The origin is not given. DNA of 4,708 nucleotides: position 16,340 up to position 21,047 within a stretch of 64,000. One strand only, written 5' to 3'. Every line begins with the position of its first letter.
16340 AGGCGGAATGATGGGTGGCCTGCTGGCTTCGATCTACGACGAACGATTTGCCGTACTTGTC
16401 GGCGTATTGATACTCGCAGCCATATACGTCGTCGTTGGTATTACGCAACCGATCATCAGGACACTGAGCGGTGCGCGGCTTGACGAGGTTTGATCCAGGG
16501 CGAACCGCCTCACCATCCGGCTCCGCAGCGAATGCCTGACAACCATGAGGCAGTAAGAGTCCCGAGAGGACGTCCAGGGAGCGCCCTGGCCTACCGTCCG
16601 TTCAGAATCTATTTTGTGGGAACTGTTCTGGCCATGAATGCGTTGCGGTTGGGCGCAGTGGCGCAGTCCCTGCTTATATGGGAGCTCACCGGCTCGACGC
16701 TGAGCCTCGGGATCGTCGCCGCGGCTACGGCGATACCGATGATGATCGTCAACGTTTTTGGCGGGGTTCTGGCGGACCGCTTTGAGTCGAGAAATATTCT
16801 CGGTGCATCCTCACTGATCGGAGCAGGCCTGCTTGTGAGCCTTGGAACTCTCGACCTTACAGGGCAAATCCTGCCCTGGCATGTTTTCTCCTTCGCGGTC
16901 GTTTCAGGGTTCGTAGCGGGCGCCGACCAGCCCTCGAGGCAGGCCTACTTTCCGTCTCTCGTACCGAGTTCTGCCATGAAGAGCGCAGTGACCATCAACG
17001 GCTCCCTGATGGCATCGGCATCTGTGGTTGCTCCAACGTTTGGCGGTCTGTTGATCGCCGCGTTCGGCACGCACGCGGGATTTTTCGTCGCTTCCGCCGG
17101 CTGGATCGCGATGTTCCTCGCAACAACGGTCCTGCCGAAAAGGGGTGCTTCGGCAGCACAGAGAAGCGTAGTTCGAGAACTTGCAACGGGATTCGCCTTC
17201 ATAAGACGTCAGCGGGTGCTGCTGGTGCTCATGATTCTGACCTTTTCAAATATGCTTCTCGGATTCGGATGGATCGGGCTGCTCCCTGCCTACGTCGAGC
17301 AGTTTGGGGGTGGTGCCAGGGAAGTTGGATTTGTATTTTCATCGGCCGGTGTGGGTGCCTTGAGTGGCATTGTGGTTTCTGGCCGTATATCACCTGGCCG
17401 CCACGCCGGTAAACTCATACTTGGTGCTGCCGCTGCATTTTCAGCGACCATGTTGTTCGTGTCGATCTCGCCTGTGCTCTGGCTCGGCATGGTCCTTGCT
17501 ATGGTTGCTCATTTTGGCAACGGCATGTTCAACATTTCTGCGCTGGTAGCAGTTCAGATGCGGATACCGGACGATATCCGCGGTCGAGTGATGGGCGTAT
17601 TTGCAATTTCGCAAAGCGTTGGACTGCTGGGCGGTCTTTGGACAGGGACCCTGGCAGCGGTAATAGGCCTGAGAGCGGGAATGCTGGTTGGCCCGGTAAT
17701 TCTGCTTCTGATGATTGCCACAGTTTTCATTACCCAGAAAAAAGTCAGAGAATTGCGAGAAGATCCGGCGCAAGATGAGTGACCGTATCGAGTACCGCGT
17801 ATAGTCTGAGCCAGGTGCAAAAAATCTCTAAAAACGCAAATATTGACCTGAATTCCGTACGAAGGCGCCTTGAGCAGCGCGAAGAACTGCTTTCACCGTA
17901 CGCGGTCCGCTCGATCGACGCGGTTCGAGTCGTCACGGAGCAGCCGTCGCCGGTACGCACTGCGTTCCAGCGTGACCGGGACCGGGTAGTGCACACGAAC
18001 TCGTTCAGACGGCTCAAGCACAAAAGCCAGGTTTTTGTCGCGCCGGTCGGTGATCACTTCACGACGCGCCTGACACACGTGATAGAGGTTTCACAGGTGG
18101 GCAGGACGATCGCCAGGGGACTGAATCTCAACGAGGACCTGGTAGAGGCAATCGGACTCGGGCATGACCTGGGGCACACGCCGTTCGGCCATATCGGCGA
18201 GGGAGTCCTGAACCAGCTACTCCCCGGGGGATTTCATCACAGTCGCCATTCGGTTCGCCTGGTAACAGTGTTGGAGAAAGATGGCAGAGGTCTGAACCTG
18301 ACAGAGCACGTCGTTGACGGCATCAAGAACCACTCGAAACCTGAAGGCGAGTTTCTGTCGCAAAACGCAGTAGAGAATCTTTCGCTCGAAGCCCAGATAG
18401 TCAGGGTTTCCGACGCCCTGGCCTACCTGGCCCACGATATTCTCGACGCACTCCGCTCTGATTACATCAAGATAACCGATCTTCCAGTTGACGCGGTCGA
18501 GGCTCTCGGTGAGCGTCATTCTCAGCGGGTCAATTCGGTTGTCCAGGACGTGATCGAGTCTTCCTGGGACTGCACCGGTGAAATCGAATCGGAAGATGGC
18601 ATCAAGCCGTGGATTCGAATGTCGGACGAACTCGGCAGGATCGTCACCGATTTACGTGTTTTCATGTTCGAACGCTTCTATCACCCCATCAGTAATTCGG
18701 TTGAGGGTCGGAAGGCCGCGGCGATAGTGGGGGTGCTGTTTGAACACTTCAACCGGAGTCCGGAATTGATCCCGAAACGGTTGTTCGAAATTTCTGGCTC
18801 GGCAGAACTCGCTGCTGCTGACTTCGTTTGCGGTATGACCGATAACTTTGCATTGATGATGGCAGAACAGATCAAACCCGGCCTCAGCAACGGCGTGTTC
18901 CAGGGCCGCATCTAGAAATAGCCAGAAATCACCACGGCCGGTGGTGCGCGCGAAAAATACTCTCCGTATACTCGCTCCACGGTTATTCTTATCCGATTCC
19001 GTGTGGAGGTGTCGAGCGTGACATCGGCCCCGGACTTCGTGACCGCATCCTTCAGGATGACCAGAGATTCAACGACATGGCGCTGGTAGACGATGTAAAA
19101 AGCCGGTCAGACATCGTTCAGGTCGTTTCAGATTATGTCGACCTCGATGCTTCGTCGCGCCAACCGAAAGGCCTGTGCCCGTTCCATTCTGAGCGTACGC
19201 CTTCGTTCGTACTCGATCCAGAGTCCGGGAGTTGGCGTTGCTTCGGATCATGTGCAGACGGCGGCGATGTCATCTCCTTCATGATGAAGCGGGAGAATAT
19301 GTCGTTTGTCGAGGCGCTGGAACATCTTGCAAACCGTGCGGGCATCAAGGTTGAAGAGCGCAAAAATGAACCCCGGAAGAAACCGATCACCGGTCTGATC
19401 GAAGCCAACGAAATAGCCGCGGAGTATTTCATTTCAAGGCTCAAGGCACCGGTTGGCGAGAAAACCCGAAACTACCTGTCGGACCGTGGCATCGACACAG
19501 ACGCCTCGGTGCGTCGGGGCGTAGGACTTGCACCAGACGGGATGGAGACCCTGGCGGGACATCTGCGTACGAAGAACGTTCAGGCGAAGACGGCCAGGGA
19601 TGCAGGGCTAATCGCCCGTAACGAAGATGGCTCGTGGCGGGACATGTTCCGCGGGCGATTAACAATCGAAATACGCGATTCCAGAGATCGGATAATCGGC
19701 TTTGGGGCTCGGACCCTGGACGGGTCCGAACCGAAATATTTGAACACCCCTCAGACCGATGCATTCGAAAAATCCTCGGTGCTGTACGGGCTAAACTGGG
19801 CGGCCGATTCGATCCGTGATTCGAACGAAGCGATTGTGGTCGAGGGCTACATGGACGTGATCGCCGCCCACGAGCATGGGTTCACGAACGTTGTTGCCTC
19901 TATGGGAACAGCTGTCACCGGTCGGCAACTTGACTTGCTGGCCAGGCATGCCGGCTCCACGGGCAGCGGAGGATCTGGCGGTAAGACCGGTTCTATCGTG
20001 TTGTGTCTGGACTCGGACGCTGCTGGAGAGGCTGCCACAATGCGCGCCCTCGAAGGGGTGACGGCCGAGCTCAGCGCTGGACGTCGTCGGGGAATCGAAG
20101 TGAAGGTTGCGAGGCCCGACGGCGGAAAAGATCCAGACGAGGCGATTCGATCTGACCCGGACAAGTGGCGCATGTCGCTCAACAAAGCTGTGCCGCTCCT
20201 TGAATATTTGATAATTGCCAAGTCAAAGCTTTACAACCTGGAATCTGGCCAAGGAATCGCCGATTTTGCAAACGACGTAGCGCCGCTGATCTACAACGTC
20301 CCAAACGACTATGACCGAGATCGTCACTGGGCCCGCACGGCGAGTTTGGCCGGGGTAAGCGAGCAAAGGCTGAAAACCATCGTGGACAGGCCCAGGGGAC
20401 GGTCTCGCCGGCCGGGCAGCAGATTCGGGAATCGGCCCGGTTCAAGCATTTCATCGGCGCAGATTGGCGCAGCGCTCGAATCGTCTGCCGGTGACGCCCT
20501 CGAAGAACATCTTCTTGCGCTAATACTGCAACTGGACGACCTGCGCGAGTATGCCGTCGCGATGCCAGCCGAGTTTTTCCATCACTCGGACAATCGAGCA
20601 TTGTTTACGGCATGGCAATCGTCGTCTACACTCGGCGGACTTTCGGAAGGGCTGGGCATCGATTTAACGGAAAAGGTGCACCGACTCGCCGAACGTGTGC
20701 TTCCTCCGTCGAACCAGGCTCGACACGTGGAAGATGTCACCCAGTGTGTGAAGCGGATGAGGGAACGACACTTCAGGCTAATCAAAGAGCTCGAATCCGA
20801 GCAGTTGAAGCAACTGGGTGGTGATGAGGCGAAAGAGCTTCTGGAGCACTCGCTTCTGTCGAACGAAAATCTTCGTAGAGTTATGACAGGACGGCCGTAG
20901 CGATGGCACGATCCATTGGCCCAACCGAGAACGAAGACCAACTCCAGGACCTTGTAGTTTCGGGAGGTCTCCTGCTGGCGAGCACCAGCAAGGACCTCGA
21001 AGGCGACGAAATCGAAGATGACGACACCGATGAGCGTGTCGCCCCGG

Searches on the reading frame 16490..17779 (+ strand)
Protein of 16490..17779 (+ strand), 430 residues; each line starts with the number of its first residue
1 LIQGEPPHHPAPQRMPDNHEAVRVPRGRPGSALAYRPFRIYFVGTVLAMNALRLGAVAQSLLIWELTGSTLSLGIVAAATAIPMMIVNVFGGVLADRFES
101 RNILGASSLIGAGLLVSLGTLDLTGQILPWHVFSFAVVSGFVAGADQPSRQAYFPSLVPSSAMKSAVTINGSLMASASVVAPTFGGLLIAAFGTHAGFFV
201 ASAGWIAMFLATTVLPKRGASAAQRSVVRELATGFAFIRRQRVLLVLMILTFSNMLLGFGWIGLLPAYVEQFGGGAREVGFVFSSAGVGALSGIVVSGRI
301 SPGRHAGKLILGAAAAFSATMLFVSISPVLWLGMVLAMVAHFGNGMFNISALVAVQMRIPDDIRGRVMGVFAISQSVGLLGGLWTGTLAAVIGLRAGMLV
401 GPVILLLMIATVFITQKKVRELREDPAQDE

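Call 39: search_protein_families(library=pfam, proteins=[window:16490-17779:+], max_evalue=0.00001)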
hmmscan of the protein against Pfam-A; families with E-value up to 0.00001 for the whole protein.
window:16490-17779:+ (430 aa): 2 families
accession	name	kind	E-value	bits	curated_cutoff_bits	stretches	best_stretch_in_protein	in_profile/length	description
PF07690.21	MFS_1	-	9.6e-33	114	33.4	2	42-380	2-344/347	Major Facilitator Superfamily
PF05977.19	MFS_3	-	1.1e-31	110.4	27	1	33-422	7-398/524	Transmembrane secretion effector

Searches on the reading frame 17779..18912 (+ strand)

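Call 39: search_protein_families(library=pfam, proteins=[window:17779-18912:+], max_evalue=0.00001)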
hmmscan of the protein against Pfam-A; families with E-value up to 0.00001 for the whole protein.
window:17779-18912:+ (378 aa): 2 families
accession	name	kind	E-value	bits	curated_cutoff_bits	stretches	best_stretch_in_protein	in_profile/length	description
PF01966.28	HD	-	1.8e-16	60.9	22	1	97-216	1-115/116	HD domain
PF13286.11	HD_assoc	-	6.1e-10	39.9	22.2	1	279-361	1-88/91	Phosphohydrolase-associated domain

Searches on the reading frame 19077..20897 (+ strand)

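Call 39: search_protein_families(library=pfam, proteins=[window:19077-20897:+], max_evalue=0.00001)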
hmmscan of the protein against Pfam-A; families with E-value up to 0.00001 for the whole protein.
window:19077-20897:+ (607 aa): 5 families
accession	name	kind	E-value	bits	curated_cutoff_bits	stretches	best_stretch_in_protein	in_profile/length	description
PF08275.17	DNAG_N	-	8.2e-32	110.4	26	1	117-241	1-126/128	DNA primase catalytic core, N-terminal domain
PF01807.25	Zn_ribbon_DnaG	-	1.2e-28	99.2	24.9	1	3-96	5-97/98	CHC2 zinc finger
PF13155.12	Toprim_2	-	2.1e-18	66.9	22.1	1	253-357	1-88/88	Toprim-like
PF13662.12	Toprim_4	-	6.3e-18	65.2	25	1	251-331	2-73/85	Toprim domain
PF01751.28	Toprim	-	5.2e-11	43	23.1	1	251-329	1-81/96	Toprim domain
